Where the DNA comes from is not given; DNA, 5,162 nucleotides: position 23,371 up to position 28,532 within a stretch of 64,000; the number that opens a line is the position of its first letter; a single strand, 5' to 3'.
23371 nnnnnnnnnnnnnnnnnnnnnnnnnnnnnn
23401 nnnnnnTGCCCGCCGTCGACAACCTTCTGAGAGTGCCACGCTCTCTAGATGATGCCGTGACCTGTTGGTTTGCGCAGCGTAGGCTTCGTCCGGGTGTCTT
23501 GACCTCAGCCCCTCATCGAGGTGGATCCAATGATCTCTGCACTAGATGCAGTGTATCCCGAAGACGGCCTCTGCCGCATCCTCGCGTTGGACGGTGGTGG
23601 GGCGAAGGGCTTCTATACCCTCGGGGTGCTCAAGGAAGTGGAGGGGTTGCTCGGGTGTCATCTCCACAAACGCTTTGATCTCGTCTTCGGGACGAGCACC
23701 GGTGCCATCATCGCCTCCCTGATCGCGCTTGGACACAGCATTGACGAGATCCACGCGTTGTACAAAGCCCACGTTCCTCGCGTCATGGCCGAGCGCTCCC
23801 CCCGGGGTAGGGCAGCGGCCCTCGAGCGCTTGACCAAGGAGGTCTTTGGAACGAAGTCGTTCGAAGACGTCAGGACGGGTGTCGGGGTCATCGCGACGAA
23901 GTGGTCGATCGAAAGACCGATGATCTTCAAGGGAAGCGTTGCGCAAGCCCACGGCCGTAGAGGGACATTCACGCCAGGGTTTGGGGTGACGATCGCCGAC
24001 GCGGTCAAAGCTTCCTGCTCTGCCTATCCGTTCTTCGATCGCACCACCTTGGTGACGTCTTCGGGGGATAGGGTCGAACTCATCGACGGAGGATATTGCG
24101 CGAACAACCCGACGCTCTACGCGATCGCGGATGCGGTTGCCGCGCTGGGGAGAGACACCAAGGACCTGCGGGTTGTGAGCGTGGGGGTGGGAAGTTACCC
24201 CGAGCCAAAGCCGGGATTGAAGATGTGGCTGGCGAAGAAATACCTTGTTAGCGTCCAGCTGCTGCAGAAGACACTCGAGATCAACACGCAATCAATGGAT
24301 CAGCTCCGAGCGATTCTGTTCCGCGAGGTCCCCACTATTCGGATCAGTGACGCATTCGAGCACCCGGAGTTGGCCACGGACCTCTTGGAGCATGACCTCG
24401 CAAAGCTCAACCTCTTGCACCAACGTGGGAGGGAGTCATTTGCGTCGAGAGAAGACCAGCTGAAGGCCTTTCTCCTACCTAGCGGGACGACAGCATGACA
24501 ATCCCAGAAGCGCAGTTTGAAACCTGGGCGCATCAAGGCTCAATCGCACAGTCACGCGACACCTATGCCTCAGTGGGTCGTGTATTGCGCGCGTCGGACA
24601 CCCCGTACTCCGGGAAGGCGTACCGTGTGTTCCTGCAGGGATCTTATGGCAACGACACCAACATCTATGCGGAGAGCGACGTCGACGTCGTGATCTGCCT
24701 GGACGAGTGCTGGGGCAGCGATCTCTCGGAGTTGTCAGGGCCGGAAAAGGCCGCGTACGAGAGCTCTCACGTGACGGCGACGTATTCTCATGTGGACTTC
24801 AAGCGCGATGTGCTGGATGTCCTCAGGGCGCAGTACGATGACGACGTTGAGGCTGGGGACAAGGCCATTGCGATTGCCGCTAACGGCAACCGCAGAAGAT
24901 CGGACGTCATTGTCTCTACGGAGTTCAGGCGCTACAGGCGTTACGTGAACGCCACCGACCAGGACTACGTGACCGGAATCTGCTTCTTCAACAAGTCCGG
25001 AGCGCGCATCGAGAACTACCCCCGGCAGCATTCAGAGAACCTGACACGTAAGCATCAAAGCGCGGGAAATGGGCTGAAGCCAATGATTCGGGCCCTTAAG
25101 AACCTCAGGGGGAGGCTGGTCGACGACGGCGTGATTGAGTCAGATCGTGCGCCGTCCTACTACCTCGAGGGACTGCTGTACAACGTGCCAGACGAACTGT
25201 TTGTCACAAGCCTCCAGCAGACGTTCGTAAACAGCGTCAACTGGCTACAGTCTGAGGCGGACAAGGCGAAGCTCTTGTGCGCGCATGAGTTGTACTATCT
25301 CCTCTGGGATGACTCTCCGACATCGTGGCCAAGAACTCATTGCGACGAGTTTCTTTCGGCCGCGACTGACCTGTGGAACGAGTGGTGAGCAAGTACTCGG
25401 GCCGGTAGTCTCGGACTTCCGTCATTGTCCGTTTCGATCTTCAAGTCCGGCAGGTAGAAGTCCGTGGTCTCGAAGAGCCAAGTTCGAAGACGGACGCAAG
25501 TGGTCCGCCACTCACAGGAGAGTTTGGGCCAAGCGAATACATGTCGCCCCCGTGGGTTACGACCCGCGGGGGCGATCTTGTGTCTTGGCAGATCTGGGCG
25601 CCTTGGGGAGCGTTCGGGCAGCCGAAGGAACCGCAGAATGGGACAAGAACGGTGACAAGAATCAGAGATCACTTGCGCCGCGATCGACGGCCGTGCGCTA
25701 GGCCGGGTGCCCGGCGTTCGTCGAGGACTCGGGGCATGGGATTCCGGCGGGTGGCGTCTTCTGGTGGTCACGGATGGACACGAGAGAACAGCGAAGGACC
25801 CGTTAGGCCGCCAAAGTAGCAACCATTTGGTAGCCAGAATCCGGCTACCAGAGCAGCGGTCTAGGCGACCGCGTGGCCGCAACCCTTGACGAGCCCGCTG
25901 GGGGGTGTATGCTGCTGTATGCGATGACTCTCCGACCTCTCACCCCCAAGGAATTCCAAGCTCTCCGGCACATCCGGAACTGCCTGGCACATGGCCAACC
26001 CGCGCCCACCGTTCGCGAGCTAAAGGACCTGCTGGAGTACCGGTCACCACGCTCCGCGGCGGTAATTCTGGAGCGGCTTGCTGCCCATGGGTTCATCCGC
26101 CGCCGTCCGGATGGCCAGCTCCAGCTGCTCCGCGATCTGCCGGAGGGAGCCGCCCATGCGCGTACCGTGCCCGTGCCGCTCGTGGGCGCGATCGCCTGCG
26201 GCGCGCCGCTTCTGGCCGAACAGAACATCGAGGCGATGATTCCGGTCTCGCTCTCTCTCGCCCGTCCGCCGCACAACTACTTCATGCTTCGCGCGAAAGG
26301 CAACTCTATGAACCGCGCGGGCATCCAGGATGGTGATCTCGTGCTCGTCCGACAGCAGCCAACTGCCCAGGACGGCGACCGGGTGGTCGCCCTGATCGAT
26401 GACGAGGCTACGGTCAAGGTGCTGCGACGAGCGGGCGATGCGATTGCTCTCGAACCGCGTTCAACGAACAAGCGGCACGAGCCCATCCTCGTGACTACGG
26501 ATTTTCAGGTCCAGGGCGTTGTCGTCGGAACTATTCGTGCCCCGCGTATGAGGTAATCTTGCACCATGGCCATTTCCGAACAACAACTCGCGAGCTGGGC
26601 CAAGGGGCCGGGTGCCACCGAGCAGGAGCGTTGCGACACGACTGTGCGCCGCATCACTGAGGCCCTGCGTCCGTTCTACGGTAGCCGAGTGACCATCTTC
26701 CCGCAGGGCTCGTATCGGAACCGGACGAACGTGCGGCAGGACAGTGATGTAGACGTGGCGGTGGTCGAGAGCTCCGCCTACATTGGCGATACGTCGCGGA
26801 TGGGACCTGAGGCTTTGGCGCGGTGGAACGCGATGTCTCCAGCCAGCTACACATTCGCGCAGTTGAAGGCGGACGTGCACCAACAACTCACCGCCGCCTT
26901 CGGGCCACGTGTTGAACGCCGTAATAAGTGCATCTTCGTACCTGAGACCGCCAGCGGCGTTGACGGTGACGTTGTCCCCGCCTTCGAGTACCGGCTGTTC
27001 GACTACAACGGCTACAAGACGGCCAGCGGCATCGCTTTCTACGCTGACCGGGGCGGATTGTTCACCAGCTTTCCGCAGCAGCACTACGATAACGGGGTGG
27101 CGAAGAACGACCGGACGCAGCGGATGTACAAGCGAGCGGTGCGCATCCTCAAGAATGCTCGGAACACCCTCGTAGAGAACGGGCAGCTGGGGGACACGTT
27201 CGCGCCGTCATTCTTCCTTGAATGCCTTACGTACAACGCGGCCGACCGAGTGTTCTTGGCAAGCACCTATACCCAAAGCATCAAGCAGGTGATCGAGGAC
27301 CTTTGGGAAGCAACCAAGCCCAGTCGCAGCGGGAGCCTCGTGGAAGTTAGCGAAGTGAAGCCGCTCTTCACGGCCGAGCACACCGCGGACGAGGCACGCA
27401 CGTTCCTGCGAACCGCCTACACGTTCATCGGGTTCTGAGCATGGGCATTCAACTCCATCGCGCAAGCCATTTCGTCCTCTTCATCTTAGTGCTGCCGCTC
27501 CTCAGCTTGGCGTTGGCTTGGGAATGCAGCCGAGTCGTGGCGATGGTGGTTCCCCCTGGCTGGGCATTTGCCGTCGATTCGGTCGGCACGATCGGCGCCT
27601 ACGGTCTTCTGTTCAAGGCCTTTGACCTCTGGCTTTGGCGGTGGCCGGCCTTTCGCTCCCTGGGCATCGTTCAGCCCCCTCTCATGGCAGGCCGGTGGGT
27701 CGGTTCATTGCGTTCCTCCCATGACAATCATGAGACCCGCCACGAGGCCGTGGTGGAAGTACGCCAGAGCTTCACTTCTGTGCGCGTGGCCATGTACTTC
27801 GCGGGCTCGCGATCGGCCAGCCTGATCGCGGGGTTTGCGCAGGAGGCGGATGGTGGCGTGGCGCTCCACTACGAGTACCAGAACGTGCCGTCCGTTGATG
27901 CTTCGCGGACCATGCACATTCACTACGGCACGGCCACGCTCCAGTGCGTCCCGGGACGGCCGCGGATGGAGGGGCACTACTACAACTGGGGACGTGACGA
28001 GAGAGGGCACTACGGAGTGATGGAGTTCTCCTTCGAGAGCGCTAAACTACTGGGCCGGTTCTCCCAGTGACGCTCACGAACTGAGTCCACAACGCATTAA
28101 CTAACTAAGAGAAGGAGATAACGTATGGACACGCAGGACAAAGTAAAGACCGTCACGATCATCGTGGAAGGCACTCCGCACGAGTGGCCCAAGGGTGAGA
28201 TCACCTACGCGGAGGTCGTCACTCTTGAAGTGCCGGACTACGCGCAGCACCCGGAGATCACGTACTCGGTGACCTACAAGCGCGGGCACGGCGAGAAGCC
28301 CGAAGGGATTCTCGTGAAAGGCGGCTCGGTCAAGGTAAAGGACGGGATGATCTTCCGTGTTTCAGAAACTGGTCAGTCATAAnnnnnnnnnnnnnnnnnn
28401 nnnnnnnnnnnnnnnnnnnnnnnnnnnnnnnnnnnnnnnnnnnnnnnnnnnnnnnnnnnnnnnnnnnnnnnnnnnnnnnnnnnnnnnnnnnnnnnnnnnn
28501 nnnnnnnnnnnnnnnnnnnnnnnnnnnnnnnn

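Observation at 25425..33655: Five copies of a serine-recombinase 3' end (TTCGAA core) bracket defence cargo like cassettes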

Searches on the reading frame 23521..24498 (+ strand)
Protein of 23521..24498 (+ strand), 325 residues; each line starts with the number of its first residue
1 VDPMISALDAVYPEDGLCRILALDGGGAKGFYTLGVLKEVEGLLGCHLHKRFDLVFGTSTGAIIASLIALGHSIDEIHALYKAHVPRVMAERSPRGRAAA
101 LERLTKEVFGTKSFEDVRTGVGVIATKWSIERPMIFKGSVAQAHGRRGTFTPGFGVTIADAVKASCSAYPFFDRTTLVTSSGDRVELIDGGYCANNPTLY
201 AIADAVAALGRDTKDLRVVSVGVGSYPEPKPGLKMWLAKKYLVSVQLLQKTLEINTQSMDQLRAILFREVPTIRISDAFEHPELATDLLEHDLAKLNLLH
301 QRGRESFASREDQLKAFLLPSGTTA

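Call 8: search_protein_families(library=pfam, proteins=[window:23521-24498:+], max_evalue=0.01)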
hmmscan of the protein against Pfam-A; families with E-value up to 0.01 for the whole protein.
window:23521-24498:+ (325 aa): 1 family
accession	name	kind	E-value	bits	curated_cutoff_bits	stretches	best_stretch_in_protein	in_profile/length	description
PF01734.28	Patatin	-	4.1e-27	96.1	27.7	1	21-202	1-191/191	Patatin-like phospholipase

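Call 58: search_protein_families(library=padloc, proteins=[window:23521-24498:+], max_evalue=0.0001)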
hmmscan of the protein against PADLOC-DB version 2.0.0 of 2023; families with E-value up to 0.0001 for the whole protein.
window:23521-24498:+ (325 aa): 4 families
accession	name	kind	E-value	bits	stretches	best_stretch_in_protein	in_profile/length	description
PDLC00755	Effector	-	1.1e-161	535.2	1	14-318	7-310/311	Phospholipase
PDLC00758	Effector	-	7.3e-46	155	1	18-318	6-319/331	Phospholipase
PDLC00757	Effector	-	9.1e-41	138.3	1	15-318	7-313/331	Phospholipase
PDLC00756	Effector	-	5e-09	33.8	1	73-225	22-161/280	Phospholipase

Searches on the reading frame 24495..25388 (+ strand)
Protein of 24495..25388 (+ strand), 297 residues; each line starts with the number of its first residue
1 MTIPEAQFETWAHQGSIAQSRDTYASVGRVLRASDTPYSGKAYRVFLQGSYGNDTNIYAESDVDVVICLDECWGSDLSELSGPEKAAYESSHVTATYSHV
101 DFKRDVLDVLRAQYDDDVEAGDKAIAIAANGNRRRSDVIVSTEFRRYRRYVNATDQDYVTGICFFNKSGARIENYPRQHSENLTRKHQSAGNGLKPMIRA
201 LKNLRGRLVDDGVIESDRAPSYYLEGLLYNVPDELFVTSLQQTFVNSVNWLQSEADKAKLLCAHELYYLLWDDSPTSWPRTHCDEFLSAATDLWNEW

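Call 8: search_protein_families(library=pfam, proteins=[window:24495-25388:+], max_evalue=0.01)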
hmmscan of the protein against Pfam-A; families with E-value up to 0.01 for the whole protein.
window:24495-25388:+ (297 aa): 1 family
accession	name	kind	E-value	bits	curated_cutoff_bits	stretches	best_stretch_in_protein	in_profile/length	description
PF18144.7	SMODS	-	0.0074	17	26.5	0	21-70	25-74/164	Second Messenger Oligonucleotide or Dinucleotide Synthetase domain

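Call 58: search_protein_families(library=padloc, proteins=[window:24495-25388:+], max_evalue=0.0001)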
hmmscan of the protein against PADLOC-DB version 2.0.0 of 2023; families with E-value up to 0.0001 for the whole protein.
window:24495-25388:+ (297 aa): 12 families
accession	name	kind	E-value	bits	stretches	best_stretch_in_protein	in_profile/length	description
PDLC00788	Cyclase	-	4.5e-122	405.2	1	1-297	1-297/297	oligonucleotide-cyclase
PDLC00801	Cyclase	-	4.8e-57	191.4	1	3-292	4-290/295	oligonucleotide-cyclase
PDLC00794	Cyclase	-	2.2e-44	149.9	1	35-290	37-289/297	oligonucleotide-cyclase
PDLC00789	Cyclase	-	1e-32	111.6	1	95-288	65-256/261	oligonucleotide-cyclase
PDLC00812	Cyclase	-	1.4e-22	77.9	1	37-239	82-289/352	oligonucleotide-cyclase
PDLC00807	Cyclase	-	2.7e-19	67.5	1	42-241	79-266/342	oligonucleotide-cyclase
PDLC00772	Cyclase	-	1.3e-16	58.5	1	40-241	91-290/375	oligonucleotide-cyclase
PDLC00784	Cyclase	-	8.2e-13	46.3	1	47-238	80-283/351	oligonucleotide-cyclase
PDLC00820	Cyclase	-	9.6e-08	29.6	0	21-85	25-88/324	oligonucleotide-cyclase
PDLC00823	Cyclase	-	1.2e-07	29.7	1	39-235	45-197/285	oligonucleotide-cyclase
PDLC00809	Cyclase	-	3e-06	25.1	1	43-208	43-187/295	oligonucleotide-cyclase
PDLC00776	Cyclase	-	2.5e-05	21.8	0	42-74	43-75/287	oligonucleotide-cyclase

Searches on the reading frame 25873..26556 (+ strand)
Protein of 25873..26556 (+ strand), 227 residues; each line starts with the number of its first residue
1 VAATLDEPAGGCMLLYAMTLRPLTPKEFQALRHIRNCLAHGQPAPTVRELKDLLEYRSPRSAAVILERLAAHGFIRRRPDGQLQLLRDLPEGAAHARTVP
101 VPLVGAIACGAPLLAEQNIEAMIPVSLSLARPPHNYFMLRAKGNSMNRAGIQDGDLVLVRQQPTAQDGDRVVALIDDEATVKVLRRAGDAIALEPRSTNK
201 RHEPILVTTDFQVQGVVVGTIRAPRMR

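Call 8: search_protein_families(library=pfam, proteins=[window:25873-26556:+], max_evalue=0.01)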
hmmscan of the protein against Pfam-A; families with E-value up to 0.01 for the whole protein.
window:25873-26556:+ (227 aa): 3 families
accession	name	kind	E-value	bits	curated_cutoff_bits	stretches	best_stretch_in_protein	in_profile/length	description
PF00717.28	Peptidase_S24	-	1.4e-29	102.5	23.3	1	102-218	1-116/116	Peptidase S24-like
PF01726.22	LexA_DNA_bind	-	6.2e-09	36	23.7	1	21-79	2-60/65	LexA DNA binding domain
PF12802.13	MarR_2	-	0.0015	19.1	27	1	23-81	3-56/61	MarR family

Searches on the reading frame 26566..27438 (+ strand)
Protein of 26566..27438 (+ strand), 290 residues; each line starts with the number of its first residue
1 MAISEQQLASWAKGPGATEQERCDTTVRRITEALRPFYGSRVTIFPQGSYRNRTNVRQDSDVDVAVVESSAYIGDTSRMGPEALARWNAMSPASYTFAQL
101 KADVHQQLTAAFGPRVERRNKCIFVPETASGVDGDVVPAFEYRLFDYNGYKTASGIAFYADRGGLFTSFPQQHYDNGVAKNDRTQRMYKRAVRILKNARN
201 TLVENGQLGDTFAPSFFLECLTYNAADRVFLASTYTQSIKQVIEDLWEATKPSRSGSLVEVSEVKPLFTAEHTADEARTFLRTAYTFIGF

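Call 8: search_protein_families(library=pfam, proteins=[window:26566-27438:+], max_evalue=0.01)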
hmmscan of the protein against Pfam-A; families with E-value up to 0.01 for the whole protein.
window:26566-27438:+ (290 aa): 2 families
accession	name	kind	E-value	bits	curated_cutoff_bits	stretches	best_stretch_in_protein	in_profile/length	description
PF18144.7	SMODS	-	0.00045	20.9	26.5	0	16-144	17-135/164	Second Messenger Oligonucleotide or Dinucleotide Synthetase domain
PF01909.29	NTP_transf_2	-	0.0096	16.7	21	0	28-70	2-42/93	Nucleotidyltransferase domain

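Call 58: search_protein_families(library=padloc, proteins=[window:26566-27438:+], max_evalue=0.0001)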
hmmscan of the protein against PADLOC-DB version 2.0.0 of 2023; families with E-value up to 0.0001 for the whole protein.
window:26566-27438:+ (290 aa): 16 families
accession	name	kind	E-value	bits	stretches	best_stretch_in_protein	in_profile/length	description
PDLC00801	Cyclase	-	1.2e-82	275.4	1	2-290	3-294/295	oligonucleotide-cyclase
PDLC00794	Cyclase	-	3.1e-69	231.5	1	3-290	3-295/297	oligonucleotide-cyclase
PDLC00788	Cyclase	-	8.3e-69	230.3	1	1-282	1-288/297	oligonucleotide-cyclase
PDLC00812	Cyclase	-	1.5e-40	137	1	9-289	52-350/352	oligonucleotide-cyclase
PDLC00789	Cyclase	-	3.3e-25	87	1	42-246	34-215/261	oligonucleotide-cyclase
PDLC00772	Cyclase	-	2.1e-10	38.1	1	39-237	91-291/375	oligonucleotide-cyclase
PDLC00807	Cyclase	-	3.8e-10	37.4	1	47-234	83-265/342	oligonucleotide-cyclase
PDLC00823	Cyclase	-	1.9e-09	35.6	1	23-250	26-217/285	oligonucleotide-cyclase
PDLC00809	Cyclase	-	5.7e-08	30.7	1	19-249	21-227/295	oligonucleotide-cyclase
PDLC00784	Cyclase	-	5.1e-07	27.3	1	47-270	81-322/351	oligonucleotide-cyclase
PDLC00822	Cyclase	-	5.9e-06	23.8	0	22-69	26-77/375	oligonucleotide-cyclase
PDLC00810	Cyclase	-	6.7e-06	23.8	0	102-249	87-232/335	oligonucleotide-cyclase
PDLC00803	Cyclase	-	6.9e-06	23.9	1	22-249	24-207/253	oligonucleotide-cyclase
PDLC00808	Cyclase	-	8.9e-06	23.2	1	98-243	92-233/325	oligonucleotide-cyclase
PDLC00773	Cyclase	-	9.5e-06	23.4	0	103-249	94-224/334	oligonucleotide-cyclase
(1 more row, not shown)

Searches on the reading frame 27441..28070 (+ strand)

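Call 8: search_protein_families(library=pfam, proteins=[window:27441-28070:+], max_evalue=0.01)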
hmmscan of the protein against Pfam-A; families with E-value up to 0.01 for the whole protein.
window:27441-28070:+ (209 aa): 1 family
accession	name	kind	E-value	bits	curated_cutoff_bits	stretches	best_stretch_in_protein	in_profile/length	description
PF18153.7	Cap15_CD_rec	-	3.5e-22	79.4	31.2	1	80-196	4-120/122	Cap15, cyclic dinucleotide receptor domain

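Call 58: search_protein_families(library=padloc, proteins=[window:27441-28070:+], max_evalue=0.0001)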
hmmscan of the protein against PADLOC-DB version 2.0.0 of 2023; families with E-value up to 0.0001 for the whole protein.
window:27441-28070:+ (209 aa): 13 families
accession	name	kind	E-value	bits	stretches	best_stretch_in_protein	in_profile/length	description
PDLC00703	Effector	-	2.8e-53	178.6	1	12-206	12-203/204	2TM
PDLC00702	Effector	-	3.7e-38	128.9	1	21-208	15-205/211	2TM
PDLC00705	Effector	-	4.1e-34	116.2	1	41-195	46-196/203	2TM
PDLC00694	Effector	-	1.3e-29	101.2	1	50-207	40-198/208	2TM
PDLC00686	Effector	-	1.2e-26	91.6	1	15-196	21-204/209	2TM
PDLC00708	Effector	-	7.3e-23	79.1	1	51-190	54-186/191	2TM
PDLC00673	Effector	-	2.2e-18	64.4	1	40-182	33-179/214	2TM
PDLC00697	Effector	-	1.2e-17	62.1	2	99-196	107-202/207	2TM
PDLC00704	Effector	-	1.4e-13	48.8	1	14-189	16-194/207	2TM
PDLC00714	Effector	-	1.1e-09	36.1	1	56-197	51-191/200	2TM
PDLC00683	Effector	-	1.2e-09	36.1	1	52-182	44-167/185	2TM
PDLC00671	Effector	-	1.9e-05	22.6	0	48-182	46-206/223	2TM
PDLC00669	Effector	-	2.2e-05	22.1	1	50-182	39-181/206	2TM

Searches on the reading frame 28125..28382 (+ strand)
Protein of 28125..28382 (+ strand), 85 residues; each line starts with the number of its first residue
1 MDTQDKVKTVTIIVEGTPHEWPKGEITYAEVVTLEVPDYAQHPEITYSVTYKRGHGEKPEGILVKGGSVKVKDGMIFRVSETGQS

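Call 8: search_protein_families(library=pfam, proteins=[window:28125-28382:+], max_evalue=0.01)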
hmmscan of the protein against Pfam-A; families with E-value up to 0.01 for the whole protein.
window:28125-28382:+ (85 aa): 1 family
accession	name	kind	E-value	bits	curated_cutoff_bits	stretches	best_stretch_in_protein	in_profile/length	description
PF14452.12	Multi_ubiq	-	2e-17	63.6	24.5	1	10-82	1-68/69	Multiubiquitin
